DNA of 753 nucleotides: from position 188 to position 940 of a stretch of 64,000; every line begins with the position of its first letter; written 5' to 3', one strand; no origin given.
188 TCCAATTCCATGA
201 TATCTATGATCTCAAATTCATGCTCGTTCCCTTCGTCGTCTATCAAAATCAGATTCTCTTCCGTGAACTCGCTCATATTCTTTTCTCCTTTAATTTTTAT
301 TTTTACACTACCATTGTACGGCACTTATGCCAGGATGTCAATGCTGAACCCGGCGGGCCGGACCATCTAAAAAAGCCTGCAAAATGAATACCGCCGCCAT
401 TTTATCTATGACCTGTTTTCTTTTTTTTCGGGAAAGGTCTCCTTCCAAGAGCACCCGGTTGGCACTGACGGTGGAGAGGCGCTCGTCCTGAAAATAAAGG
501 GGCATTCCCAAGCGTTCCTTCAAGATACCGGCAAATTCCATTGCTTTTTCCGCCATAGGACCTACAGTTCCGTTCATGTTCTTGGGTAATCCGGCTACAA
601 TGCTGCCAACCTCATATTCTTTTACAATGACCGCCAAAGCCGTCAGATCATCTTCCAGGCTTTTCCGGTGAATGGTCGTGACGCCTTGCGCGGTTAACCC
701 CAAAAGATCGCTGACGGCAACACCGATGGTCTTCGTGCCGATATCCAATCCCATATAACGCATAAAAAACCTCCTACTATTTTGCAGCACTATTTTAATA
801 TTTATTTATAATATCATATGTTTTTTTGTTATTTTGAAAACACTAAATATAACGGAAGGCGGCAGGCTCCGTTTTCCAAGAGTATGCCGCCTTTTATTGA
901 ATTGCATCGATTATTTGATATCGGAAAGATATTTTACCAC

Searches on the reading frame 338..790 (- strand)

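Call 52: search_protein_families(library=ncbifam, max_evalue=0.00001, proteins=[window:338-790:-])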
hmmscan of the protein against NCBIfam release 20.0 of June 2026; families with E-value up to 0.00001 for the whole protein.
window:338-790:- (150 aa): 2 families
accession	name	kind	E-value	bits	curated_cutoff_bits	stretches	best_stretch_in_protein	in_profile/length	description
TIGR00250.1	RNAse_H_YqgF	equivalog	5.2e-44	149.5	43.25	1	13-142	1-130/130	Holliday junction resolvase RuvX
NF001026.0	PRK00109.2-2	equivalog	2.1e-11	43.9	155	1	11-142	2-127/130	Holliday junction resolvase RuvX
